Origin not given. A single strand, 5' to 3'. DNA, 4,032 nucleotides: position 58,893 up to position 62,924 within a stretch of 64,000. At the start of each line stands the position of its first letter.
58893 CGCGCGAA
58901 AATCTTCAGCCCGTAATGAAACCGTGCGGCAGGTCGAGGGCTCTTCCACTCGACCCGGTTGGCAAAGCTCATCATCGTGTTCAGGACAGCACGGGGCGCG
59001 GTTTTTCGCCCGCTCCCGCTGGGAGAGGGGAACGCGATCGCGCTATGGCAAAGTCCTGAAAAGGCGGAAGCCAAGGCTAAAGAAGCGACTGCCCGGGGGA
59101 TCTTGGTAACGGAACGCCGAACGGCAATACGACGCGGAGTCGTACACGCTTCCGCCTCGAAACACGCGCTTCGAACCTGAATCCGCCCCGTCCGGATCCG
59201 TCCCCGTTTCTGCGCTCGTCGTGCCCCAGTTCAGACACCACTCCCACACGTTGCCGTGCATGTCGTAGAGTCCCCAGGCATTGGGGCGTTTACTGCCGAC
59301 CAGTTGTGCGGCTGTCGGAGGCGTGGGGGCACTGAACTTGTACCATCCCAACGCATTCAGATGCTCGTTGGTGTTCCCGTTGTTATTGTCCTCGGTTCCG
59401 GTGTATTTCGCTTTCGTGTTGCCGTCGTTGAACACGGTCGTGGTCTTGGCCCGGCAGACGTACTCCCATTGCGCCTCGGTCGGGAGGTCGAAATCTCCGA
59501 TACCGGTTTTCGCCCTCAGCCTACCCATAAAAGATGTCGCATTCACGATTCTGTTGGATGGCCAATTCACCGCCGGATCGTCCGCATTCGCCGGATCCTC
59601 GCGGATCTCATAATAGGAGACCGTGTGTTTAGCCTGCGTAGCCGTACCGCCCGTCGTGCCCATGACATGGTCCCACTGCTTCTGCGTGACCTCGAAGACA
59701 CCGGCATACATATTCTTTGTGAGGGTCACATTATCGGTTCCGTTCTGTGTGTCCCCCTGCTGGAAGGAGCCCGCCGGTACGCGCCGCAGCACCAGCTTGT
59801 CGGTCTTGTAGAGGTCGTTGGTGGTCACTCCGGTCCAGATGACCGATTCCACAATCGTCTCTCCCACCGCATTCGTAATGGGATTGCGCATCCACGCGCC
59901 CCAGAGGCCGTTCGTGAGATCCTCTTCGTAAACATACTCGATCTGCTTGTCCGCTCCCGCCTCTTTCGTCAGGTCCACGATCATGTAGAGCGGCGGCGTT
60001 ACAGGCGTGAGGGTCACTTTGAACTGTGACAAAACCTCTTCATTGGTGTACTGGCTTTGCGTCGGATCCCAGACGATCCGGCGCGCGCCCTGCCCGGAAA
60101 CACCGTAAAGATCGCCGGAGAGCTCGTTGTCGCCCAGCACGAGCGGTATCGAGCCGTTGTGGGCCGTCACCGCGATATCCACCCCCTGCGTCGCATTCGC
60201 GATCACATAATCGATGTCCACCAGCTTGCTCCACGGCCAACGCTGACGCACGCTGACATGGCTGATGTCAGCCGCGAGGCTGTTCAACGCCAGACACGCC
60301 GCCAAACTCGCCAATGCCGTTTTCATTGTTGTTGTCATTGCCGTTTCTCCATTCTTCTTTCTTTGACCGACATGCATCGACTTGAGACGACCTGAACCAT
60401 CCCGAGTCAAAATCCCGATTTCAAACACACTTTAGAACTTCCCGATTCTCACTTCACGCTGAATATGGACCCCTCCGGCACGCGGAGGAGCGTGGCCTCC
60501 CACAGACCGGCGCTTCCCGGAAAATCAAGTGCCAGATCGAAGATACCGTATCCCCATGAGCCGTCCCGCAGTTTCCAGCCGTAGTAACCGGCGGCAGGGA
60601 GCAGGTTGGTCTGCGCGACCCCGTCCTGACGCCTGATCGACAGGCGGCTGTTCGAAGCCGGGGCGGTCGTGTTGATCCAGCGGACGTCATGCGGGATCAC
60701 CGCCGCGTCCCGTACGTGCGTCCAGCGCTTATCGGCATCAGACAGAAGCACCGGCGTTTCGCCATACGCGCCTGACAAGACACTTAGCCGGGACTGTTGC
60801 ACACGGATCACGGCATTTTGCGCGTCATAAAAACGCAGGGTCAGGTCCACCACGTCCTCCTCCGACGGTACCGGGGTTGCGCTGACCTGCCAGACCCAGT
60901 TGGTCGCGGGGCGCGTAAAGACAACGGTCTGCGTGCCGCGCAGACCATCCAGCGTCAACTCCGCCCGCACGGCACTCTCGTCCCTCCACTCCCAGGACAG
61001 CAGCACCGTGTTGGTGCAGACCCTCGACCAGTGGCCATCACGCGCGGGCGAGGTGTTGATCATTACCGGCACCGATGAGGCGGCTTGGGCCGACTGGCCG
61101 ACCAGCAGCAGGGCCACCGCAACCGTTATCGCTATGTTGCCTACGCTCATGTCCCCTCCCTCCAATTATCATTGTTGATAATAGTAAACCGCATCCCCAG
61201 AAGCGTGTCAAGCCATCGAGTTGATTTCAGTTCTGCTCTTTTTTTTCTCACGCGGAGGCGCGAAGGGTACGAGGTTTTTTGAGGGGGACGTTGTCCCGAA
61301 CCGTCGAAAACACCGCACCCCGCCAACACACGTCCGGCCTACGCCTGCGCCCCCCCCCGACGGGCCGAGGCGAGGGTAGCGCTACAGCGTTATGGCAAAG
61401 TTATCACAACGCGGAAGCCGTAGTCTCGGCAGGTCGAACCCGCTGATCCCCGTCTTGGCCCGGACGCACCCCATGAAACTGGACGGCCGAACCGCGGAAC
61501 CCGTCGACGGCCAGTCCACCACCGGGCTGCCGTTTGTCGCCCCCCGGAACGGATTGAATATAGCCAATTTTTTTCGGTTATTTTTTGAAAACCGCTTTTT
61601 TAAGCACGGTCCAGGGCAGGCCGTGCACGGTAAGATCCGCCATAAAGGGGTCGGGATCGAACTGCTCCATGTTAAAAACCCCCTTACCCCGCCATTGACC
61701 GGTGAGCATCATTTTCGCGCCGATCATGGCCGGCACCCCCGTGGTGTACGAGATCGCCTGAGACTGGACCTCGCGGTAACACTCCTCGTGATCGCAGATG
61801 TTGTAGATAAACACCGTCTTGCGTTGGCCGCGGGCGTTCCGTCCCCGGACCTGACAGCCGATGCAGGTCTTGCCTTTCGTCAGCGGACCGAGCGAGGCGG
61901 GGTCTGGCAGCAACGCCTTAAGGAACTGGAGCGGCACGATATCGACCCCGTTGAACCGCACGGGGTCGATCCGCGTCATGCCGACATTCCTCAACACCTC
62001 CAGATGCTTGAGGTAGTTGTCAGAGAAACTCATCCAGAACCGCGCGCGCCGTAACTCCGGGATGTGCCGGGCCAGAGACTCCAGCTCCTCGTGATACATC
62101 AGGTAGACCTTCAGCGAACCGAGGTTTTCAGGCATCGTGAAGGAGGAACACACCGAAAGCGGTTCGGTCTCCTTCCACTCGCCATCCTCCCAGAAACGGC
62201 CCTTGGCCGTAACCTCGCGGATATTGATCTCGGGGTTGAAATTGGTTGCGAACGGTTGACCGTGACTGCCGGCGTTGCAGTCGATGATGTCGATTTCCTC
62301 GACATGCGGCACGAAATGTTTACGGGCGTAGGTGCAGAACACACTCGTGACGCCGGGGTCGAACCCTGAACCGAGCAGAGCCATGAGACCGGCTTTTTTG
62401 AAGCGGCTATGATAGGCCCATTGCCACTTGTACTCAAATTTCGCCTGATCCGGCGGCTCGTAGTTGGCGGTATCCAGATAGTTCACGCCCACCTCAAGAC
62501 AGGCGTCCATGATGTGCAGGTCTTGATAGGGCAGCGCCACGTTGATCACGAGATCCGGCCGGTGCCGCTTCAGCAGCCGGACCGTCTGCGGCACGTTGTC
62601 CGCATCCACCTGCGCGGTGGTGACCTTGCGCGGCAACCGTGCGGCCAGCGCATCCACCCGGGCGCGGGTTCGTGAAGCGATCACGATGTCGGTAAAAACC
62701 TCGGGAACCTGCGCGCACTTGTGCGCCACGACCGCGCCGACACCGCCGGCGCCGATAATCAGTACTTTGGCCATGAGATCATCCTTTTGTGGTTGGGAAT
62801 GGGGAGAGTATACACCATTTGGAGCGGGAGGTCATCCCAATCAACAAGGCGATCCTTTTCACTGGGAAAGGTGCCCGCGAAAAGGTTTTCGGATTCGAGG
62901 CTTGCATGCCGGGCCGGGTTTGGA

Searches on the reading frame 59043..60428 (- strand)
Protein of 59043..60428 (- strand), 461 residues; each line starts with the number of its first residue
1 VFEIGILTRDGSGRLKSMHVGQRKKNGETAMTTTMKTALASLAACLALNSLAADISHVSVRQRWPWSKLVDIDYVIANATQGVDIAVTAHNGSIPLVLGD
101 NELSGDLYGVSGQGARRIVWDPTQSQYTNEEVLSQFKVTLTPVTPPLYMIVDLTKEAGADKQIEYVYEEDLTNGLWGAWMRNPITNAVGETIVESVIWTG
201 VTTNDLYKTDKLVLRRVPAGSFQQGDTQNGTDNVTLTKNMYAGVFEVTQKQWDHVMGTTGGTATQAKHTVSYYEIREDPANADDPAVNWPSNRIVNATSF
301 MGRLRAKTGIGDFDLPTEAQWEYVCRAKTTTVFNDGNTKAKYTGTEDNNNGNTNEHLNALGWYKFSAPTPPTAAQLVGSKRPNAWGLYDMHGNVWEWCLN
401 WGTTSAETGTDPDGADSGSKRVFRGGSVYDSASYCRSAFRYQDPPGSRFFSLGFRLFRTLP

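Call 35: search_protein_families(library=pfam, max_evalue=0.001, proteins=[window:59043-60428:-])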
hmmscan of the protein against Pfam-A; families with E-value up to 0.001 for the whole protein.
window:59043-60428:- (461 aa): 1 family
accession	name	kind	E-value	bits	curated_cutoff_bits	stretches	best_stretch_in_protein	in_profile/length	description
PF03781.23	FGE-sulfatase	-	1.9e-30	106.8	23.3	1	216-457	7-254/255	Sulfatase-modifying factor enzyme 1-like domain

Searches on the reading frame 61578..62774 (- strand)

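Call 35: search_protein_families(library=pfam, max_evalue=0.001, proteins=[window:61578-62774:-])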
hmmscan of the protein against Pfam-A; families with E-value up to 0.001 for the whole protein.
window:61578-62774:- (398 aa): 3 families
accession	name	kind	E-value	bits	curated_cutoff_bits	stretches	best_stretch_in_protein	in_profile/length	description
PF16653.10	Sacchrp_dh_C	-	1.7e-44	153.4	31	1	137-385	1-264/265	Saccharopine dehydrogenase C-terminal domain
PF03435.24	Sacchrp_dh_NADP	-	9.2e-36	123.5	25.1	1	4-133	1-129/129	Saccharopine dehydrogenase NADP binding domain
PF01488.26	Shikimate_DH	-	3e-05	24.5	24.3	1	2-51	13-61/138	Shikimate / quinate 5-dehydrogenase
